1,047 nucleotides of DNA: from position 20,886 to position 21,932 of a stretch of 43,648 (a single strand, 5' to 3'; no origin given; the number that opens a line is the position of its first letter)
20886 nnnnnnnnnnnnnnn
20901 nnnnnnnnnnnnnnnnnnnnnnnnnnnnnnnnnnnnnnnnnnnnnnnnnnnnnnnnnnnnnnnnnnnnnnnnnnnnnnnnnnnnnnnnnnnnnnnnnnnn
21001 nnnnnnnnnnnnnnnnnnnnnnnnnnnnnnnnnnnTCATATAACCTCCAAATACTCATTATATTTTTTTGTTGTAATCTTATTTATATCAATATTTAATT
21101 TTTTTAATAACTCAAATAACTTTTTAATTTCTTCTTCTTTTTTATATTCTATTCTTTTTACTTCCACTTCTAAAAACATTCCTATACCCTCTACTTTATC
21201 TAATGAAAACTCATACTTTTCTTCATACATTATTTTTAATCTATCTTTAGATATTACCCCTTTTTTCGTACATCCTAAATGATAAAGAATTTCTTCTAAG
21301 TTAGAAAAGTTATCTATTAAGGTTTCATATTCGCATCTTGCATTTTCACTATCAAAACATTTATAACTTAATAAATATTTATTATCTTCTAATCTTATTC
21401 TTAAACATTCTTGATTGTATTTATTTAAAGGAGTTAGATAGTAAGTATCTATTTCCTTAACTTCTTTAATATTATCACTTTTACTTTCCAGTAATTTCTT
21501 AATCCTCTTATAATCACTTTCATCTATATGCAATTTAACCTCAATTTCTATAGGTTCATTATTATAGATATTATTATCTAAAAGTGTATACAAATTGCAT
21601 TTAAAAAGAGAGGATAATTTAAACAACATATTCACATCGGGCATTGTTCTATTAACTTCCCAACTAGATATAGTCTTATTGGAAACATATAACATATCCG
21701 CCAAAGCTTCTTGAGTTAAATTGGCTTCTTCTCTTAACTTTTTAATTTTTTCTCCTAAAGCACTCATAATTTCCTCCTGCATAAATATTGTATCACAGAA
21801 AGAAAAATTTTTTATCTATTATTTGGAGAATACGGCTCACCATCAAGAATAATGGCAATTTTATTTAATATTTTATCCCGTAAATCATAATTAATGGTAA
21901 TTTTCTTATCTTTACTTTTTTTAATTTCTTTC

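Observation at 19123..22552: Compact cluster inserted between prfB and tilS: membrane XRE, an XRE::CYTH fusion, two unknown paralogs and a 256-aa unknown protein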

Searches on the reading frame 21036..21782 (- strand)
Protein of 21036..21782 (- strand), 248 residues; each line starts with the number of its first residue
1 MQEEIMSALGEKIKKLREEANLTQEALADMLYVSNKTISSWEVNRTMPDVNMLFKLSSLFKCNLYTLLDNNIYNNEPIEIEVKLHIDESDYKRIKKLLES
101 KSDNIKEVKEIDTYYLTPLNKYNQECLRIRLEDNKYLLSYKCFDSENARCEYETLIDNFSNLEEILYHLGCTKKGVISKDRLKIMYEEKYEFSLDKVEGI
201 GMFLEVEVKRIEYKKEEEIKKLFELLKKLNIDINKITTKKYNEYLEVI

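Call 3: search_protein_families(library=pfam, proteins=[window:21036-21782:-], max_evalue=0.1)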
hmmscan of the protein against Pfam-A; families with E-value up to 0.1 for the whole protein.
window:21036-21782:- (248 aa): 8 families
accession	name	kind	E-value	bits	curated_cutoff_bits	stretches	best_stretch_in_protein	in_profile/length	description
PF01928.26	CYTH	-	1.8e-17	64.2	23.2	1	78-233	2-171/179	CYTH domain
PF01381.28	HTH_3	-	3.3e-15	56.3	23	1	13-64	1-52/55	Helix-turn-helix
PF12844.13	HTH_19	-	2.8e-12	46.8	30.2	1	10-70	1-61/64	Helix-turn-helix domain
PF13560.12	HTH_31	-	2.6e-05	24.9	27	1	8-50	1-44/64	Helix-turn-helix domain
PF13443.12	HTH_26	-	0.0083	16.8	22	0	12-68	1-58/63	Cro/C1-type HTH DNA-binding domain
PF14760.11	Rnk_N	-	0.068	14.1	23.7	0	84-105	3-24/41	Rnk N-terminus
PF04552.19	Sigma54_DBD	-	0.07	13.3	22.8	0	21-91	49-118/160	Sigma-54, DNA binding domain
PF07022.19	Phage_CI_repr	-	0.092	13.5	22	0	14-43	4-34/65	Bacteriophage CI repressor helix-turn-helix domain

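Call 4: search_protein_families(library=padloc, proteins=[window:21036-21782:-], max_evalue=0.1)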
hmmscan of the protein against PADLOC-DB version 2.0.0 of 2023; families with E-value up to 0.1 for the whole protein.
window:21036-21782:- (248 aa): 14 families
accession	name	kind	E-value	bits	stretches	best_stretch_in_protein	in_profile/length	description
PDLC03951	RmrA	-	9.3e-11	39.3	1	1-73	1-72/400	-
PDLC03954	RmrA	-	2.1e-10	38.1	1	3-72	5-74/380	-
PDLC02926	HTH_VI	-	4.7e-09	34.4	1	9-87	2-81/92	-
PDLC03945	RmrA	-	9.7e-09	32.9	1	10-137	4-130/394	-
PDLC04142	capH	-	1.6e-06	27.1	1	5-101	3-98/103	capH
PDLC03947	RmrA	-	5e-06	23.6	1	7-108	10-109/383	-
PDLC03665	Control_protein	-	6e-06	24.4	1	4-71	4-72/77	control protein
PDLC03944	RmrA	-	2.5e-05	21.5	1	10-63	8-61/384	-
PDLC03952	RmrA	-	4.8e-05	20.4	1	10-61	24-75/395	-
PDLC03948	RmrA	-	6e-05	20.1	1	1-60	1-60/397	-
PDLC03956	RmrA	-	0.00015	18.9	1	9-63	9-64/399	-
PDLC03949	RmrA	-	0.00035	17.5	1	12-64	6-58/363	-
PDLC04775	PDC-M69A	-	0.0006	18.3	1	5-110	4-109/113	-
PDLC03669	Control_protein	-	0.025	12.9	0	2-55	3-56/96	control protein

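Call 5: search_protein_families(library=ncbifam, proteins=[window:21036-21782:-], max_evalue=0.1)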
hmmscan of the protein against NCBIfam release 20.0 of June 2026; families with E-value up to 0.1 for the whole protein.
window:21036-21782:- (248 aa): 19 families
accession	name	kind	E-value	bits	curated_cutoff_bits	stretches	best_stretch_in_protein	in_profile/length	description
TIGR00318.1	cyaB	equivalog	2.4e-19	69.8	57.95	1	78-246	2-173/174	class IV adenylate cyclase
NF007257.0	PRK09706.1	subfamily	7.5e-12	45.2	101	1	8-112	5-112/135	transcriptional repressor DicA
NF041951.1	phage_RstR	subfamily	4.4e-11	43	80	1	9-100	3-98/108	RstR family transcriptional repressor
NF052239.1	antitox_spr1629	equivalog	2.1e-08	33.7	335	1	9-141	3-134/377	spr1629 family repressor/antitoxin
TIGR00270.2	TIGR00270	equivalog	5.9e-08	32.7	110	1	3-71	70-138/159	multiprotein bridging factor aMBF1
NF003162.0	PRK04140.1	equivalog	2.3e-07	30.1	263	1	10-101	128-217/317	transcriptional regulator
TIGR03070.1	couple_hipB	subfamily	2.6e-06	27.3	71.65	1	8-59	2-53/58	type II toxin-antitoxin system Y4mF family antitoxin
NF047948.1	male_kill_WMK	equivalog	4e-06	26.5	300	1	3-105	157-255/300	WO male-killing family protein Wmk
NF040522.1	VC1465_fam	subfamily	4.6e-06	26.7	70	1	13-56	1-43/111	VC1465 family Xer recombination activation factor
TIGR03830.1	CxxCG_CxxCG_HTH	subfamily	9.7e-06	25.4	61.8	1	8-54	65-113/127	type II TA system antitoxin MqsA family protein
NF006015.0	PRK08154.1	subfamily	1.2e-05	24.7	204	1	3-102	25-126/314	anaerobic benzoate catabolism transcriptional regulator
NF047542.1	telomere_Tap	equivalog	4.2e-05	22.5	600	1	14-50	23-59/695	telomere-associated protein Tap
NF007271.0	PRK09726.1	equivalog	0.00017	21.5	79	1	9-58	13-62/88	type II toxin-antitoxin system antitoxin HipB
NF041265.1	NadS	equivalog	0.00035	20.8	60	1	12-49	34-71/94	NadS family protein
NF007408.0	PRK09943.1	equivalog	0.00067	19.3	211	1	3-77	3-76/185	HTH-type transcriptional regulator PuuR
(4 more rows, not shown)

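Call 6: search_protein_families(library=phrogs, proteins=[window:21036-21782:-], max_evalue=0.1)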
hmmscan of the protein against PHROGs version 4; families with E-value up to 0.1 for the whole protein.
window:21036-21782:- (248 aa): 31 families (the best 25 are shown)
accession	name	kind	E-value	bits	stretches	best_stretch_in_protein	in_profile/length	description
phrog_3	-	transcription regulation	7e-12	46.8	1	4-104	84-177/430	transcriptional repressor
phrog_4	-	transcription regulation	1.3e-11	45.1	1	3-97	127-217/400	transcriptional repressor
phrog_8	-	transcription regulation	3.4e-11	44.2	1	3-183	71-242/346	transcriptional regulator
phrog_4836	-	transcription regulation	7.1e-10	39.8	1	9-108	76-167/194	CII-like regulator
phrog_2104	-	unknown function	3.1e-09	37.9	1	11-57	42-88/103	-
phrog_2439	-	transcription regulation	2.5e-08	34.2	1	6-100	5-96/367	transcriptional regulator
phrog_5823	-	transcription regulation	1e-07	32.5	1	7-68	5-67/404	transcriptional regulator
phrog_2967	-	transcription regulation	1.1e-07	32.6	1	4-68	6-70/225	transcriptional regulator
phrog_1373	-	transcription regulation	1.7e-07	32.3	1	6-66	63-121/166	transcriptional regulator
phrog_7950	-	transcription regulation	2.9e-07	31.5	1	11-44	10-43/68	transcriptional repressor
phrog_2328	-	transcription regulation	5.8e-07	30.3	1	6-64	13-71/128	transcriptional repressor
phrog_4739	-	unknown function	1.7e-06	28.8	1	5-89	64-148/167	-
phrog_5119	-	unknown function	5.1e-06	27.4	1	10-47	55-92/152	-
phrog_7396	-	unknown function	8.1e-05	23.4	1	8-64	15-74/227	-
phrog_147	-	transcription regulation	0.00012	23.4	1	6-60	2-59/100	transcriptional regulator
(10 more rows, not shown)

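Call 16: find_homologous_proteins(query=window:21036-21782:-, max_evalue=0.00001)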
Query window:21036-21782:- (248 aa): 85 proteins with E <= 0.00001 among 1443 candidates.
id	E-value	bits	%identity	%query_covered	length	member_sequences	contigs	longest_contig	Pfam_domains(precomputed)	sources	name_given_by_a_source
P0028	5.8e-137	473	93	98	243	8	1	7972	PF12844.14,PF01928.27,PF01381.29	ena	-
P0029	2.9e-132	457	89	97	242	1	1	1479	PF12844.14,PF01928.27,PF01381.29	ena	-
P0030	4.2e-132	457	89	98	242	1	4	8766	PF12844.14,PF01928.27,PF01381.29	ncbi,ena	-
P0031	1.3e-130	452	90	97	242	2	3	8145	PF12844.14,PF01928.27,PF01381.29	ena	-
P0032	4.7e-122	424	84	97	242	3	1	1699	PF12844.14,PF01928.27,PF01381.29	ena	-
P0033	6.0e-87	309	63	97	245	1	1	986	PF12844.14,PF01928.27,PF01381.29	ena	-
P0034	1.2e-82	295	62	97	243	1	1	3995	PF12844.14,PF01928.27,PF01381.29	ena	-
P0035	7.1e-82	293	62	97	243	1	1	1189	PF12844.14,PF01928.27,PF01381.29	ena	-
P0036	8.6e-82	292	61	97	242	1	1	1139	PF12844.14,PF01928.27,PF01381.29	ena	-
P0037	9.6e-82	292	61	97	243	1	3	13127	PF12844.14,PF01928.27,PF01381.29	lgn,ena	-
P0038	5.7e-81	290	61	97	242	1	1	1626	PF12844.14,PF01928.27,PF01381.29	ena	-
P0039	8.1e-81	289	61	97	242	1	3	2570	PF12844.14,PF01928.27,PF01381.29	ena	-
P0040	8.4e-81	289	60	97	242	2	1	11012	PF12844.14,PF01928.27,PF01381.29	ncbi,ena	-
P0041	9.2e-81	289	61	97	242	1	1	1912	PF12844.14,PF01928.27,PF01381.29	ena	-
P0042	2.7e-80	287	61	97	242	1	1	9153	PF12844.14,PF01928.27,PF01381.29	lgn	-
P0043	4.7e-79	283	60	98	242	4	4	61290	PF12844.14,PF01928.27,PF01381.29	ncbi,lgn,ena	-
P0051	3.1e-60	222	47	100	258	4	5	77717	PF12844.14,PF01928.27,PF01381.29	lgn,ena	-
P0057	5.4e-52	195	46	97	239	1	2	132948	PF12844.14,PF01928.27,PF01381.29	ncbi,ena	-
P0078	3.4e-48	182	43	97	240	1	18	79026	PF12844.14,PF01928.27,PF01381.29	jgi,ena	-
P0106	2.7e-30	124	36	96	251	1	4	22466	PF12844.14,PF01928.27,PF01381.29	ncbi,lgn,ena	-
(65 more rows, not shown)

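Call 17: find_encoding_contigs(protein=P0043, flank=6000, max_places=2)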
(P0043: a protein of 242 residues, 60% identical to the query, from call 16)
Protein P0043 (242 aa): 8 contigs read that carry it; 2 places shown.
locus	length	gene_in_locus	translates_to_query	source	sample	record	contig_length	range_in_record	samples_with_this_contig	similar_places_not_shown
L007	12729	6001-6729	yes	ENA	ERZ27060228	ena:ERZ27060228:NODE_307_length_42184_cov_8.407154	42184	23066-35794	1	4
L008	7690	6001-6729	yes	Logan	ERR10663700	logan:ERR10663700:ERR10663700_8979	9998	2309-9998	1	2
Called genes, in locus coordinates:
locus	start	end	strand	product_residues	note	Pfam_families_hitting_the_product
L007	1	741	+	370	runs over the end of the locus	PF01869:BcrAD_BadFG (faint), PF00871:Acetate_kinase, PF00480:ROK (weak)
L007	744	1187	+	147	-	-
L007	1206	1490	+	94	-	-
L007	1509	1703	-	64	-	-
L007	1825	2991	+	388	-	PF01098:FTSW_RODA_SPOVE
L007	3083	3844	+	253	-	-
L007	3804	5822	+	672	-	PF13567:DUF4131, PF03772:Competence, PF00753:Lactamase_B (faint)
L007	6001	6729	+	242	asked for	PF01381:HTH_3, PF12844:HTH_19, PF01928:CYTH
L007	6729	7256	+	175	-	-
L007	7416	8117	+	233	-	PF02463:SMC_N (faint), PF00005:ABC_tran, PF13304:AAA_21 (faint)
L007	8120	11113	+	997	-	PF02687:FtsX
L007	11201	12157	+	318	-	PF06144:DNA_pol3_delta, PF21694:DNA_pol3_delta_C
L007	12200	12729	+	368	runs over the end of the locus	PF02540:NAD_synthase (weak), PF02568:ThiI (faint), PF03054:tRNA_Me_trans, PF20259:tRNA_Me_trans_M, PF20258:tRNA_Me_trans_C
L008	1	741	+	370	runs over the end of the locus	PF01869:BcrAD_BadFG (faint), PF00871:Acetate_kinase, PF00480:ROK (weak)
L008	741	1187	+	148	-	-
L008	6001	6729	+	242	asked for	PF01381:HTH_3, PF12844:HTH_19, PF01928:CYTH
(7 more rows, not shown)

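Call 18: find_encoding_contigs(protein=P0057, flank=6000, max_places=2)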
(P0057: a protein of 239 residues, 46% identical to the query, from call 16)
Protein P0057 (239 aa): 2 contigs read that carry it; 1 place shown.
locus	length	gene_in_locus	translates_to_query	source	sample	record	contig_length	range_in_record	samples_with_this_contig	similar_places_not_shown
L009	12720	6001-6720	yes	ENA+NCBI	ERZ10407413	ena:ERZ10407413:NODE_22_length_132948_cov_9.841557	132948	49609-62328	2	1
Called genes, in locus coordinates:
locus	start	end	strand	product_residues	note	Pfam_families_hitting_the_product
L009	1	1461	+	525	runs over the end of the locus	PF00331:Glyco_hydro_10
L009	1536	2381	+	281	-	PF00763:THF_DHG_CYH, PF02882:THF_DHG_CYH_C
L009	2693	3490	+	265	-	PF00376:MerR, PF13411:MerR_1, PF06445:GyrI-like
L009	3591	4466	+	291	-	PF00005:ABC_tran, PF13304:AAA_21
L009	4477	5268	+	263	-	PF12679:ABC2_membrane_2, PF12730:ABC2_membrane_4, PF13346:ABC2_membrane_5 (weak)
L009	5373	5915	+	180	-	PF01381:HTH_3, PF07022:Phage_CI_repr, PF12844:HTH_19, PF13443:HTH_26 (weak)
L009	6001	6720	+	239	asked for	PF01381:HTH_3, PF12844:HTH_19, PF01928:CYTH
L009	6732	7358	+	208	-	-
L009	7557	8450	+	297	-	PF04072:LCM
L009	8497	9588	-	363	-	PF09479:Flg_new, PF18998:Flg_new_2 (faint), PF09479:Flg_new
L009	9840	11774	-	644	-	PF07693:KAP_NTPase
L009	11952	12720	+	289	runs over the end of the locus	PF12686:DUF3800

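Call 19: find_encoding_contigs(protein=P0078, flank=6000, max_places=3)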
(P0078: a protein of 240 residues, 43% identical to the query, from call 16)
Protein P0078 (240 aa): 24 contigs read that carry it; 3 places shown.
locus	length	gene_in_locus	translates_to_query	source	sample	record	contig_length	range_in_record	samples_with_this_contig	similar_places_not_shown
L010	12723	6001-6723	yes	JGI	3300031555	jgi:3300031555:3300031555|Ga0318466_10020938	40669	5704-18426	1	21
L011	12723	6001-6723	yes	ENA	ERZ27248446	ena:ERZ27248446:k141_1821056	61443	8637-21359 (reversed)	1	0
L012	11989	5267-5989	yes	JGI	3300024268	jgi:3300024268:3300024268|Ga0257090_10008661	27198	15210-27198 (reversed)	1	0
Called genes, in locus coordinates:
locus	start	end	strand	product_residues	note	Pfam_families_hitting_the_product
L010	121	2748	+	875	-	PF01326:PPDK_N, PF00391:PEP-utilizers, PF02896:PEP-utilizers_C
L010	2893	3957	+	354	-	-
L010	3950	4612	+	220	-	PF03575:Peptidase_S51 (weak)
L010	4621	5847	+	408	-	PF18765:Polbeta (weak)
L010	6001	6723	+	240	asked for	PF01381:HTH_3, PF12844:HTH_19, PF01928:CYTH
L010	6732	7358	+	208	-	-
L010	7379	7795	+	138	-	-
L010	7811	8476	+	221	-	-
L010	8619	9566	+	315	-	-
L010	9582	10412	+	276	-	-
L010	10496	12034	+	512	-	-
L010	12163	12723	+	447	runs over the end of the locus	-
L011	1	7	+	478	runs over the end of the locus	-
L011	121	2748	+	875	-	PF01326:PPDK_N, PF00391:PEP-utilizers, PF02896:PEP-utilizers_C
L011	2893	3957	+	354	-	-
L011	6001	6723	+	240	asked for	PF01381:HTH_3, PF12844:HTH_19, PF01928:CYTH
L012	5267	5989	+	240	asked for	PF01381:HTH_3, PF12844:HTH_19, PF01928:CYTH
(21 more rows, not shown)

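Call 25: find_encoding_contigs(protein=P0106, flank=6000, max_places=2)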
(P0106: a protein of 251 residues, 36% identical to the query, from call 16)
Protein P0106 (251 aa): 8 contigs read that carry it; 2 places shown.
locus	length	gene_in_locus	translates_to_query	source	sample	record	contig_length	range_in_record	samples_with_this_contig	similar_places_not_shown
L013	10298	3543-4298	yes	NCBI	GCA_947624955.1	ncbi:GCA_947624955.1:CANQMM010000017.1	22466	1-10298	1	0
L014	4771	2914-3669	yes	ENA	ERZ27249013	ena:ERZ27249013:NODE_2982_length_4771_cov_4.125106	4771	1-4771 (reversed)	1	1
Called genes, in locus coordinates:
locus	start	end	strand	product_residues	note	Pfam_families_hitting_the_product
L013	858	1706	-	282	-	PF02498:Bro-N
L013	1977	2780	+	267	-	PF00753:Lactamase_B, PF23023:Anti-Pycsar_Apyc1 (weak), PF12706:Lactamase_B_2 (weak)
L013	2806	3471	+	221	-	-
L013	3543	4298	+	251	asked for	PF01381:HTH_3, PF12844:HTH_19 (weak), PF01928:CYTH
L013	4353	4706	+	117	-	-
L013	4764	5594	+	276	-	-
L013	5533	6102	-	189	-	-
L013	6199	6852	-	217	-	PF20730:YetF_N (weak), PF04239:DUF421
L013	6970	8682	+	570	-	-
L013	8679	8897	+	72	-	-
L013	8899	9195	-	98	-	PF01381:HTH_3, PF13443:HTH_26 (weak)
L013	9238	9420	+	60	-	-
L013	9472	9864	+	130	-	PF01928:CYTH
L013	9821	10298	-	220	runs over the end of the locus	-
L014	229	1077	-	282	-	PF02498:Bro-N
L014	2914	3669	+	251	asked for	PF01381:HTH_3, PF12844:HTH_19 (weak), PF01928:CYTH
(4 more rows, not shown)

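Call 26: find_encoding_contigs(protein=P0051, flank=6000, max_places=2)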
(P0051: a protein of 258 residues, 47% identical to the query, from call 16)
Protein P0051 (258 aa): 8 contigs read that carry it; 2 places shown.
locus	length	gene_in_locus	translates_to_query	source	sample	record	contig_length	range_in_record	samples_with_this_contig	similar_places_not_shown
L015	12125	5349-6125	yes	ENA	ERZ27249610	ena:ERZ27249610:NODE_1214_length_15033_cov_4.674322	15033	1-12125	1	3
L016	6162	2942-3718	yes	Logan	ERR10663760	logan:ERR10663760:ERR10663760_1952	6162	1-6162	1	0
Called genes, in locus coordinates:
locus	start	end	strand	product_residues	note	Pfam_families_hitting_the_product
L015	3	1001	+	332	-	?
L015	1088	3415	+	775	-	PF02190:LON_substr_bdg, PF08298:AAA_PrkA (faint), PF00004:AAA, PF07728:AAA_5 (weak), PF22667:Lon_lid, PF05362:Lon_C, PF13541:ChlI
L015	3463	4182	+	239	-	-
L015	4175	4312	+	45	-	-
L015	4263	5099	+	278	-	-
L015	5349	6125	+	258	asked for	PF12844:HTH_19, PF01381:HTH_3, PF01928:CYTH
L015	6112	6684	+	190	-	-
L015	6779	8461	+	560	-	PF01432:Peptidase_M3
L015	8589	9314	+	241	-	PF02146:SIR2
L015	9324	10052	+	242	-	-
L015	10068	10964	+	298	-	PF00890:FAD_binding_2 (weak), PF01266:DAO (weak), PF01494:FAD_binding_3 (weak), PF01946:Thi4 (weak), PF03486:HI0933_like (weak), PF07992:Pyr_redox_2, PF13738:Pyr_redox_3, PF00070:Pyr_redox, +4 more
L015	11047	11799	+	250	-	PF13489:Methyltransf_23, PF13847:Methyltransf_31, PF08241:Methyltransf_11, PF08242:Methyltransf_12, PF13649:Methyltransf_25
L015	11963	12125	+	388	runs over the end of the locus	-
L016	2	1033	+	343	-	?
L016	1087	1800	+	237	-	-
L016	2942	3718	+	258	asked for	PF12844:HTH_19, PF01381:HTH_3, PF01928:CYTH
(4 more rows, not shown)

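Call 29: search_solved_structures(query=window:21036-21782:-, max_evalue=0.01, show_alignments=4)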
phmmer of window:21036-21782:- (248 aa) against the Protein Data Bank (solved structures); distinct sequences matched with E-value up to 0.01: 18.
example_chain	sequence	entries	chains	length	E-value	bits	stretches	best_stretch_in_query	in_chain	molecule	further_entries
7ns8_A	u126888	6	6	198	9.9e-08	35.3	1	78-244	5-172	Triphosphate tunnel metalloenzyme Saci_0718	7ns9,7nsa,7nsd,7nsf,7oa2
9k3w_A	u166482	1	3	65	2.1e-06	30.9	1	11-65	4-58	Transcriptional regulator, PbsX family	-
7t8i_A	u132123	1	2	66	2.9e-06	30.4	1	8-65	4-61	Phage element (ICEBs1)transcriptional regulator (Xre family)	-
1adr_A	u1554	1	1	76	4.1e-06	30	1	8-71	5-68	P22 C2 REPRESSOR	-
2r1j_L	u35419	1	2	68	6.5e-06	29.3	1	8-68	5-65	Repressor protein C2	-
3jxb_C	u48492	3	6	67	6.7e-06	29.3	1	8-68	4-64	Repressor protein C2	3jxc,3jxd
2een_A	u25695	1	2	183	1.4e-05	28.2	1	79-243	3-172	Hypothetical protein PH1819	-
2dc4_A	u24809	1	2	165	4.1e-05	26.7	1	78-244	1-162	165aa long hypothetical protein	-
8tac_A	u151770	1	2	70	5.9e-05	26.2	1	7-59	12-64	DBP48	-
3qq6_A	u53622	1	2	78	0.0012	21.9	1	8-70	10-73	HTH-type transcriptional regulator sinR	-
5tn0_A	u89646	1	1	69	0.0013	21.8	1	9-70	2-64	HTH-type transcriptional regulator SinR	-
9sf2_A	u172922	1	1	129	0.0014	21.7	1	9-88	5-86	Transcriptional regulator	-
3op9_A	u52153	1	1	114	0.0018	21.3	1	8-68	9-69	Pli0006 protein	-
2xiu_A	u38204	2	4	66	0.0019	21.2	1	12-66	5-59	CYLR2 | CYLR2 SYNONYM CYTOLYSIN REPRESSOR 2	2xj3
1b0n_A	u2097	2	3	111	0.0029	20.7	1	9-71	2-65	PROTEIN (SINR PROTEIN) | HTH-TYPE TRANSCRIPTIONAL REGULATOR SINR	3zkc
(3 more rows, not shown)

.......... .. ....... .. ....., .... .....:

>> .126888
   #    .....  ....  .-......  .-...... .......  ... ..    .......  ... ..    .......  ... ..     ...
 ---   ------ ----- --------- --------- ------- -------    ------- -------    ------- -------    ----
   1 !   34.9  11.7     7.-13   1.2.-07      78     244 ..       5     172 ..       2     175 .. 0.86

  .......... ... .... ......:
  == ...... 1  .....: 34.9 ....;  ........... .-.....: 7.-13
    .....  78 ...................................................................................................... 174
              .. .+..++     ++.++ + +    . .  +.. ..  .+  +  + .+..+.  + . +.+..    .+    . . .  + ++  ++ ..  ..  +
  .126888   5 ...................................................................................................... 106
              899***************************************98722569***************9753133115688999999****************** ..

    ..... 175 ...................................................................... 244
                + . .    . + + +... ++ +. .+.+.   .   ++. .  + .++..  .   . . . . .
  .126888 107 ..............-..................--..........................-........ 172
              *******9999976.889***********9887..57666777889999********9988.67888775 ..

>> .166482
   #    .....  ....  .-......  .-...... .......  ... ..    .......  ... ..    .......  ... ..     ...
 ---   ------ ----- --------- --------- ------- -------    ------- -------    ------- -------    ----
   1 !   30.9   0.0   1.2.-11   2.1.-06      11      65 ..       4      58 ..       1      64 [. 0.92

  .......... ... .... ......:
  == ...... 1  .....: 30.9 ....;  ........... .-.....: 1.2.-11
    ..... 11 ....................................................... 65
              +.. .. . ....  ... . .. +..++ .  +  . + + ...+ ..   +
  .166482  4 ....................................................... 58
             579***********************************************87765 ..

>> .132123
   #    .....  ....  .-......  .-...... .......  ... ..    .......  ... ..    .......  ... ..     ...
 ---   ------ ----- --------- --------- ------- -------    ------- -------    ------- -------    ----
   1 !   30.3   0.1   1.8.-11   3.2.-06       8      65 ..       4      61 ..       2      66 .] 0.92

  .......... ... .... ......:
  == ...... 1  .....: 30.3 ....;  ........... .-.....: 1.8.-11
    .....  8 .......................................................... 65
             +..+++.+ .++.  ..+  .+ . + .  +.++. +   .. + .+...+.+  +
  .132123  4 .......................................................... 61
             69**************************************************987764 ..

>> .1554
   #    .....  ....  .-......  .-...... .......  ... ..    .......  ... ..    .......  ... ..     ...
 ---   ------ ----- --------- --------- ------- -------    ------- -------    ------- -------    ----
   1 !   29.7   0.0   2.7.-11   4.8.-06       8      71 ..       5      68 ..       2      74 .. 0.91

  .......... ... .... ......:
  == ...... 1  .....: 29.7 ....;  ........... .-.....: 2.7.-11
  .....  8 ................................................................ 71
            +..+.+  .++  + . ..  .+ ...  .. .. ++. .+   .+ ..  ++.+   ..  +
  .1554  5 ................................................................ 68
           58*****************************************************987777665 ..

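Call 39: search_protein_families(library=pfam, proteins=[L009:5373-5915:+], max_evalue=0.01)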
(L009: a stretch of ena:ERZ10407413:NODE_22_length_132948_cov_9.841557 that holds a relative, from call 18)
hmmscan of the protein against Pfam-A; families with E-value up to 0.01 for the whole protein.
L009:5373-5915:+ (180 aa): 7 families
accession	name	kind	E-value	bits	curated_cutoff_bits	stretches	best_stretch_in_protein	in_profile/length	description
PF01381.28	HTH_3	-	1.8e-18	66.8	23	1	6-60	1-55/55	Helix-turn-helix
PF12844.13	HTH_19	-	1.3e-12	47.9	30.2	1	3-62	1-60/64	Helix-turn-helix domain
PF07022.19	Phage_CI_repr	-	7e-08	33.1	22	1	12-61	9-58/65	Bacteriophage CI repressor helix-turn-helix domain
PF13443.12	HTH_26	-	3.2e-07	30.9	22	1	6-62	2-59/63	Cro/C1-type HTH DNA-binding domain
PF13560.12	HTH_31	-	6.6e-06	26.8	27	1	2-59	2-60/64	Helix-turn-helix domain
PF08279.18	HTH_11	-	0.0004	20.6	25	1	7-33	7-34/55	HTH domain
PF13936.12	HTH_38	-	0.0089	16.2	27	0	4-33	11-39/44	Helix-turn-helix domain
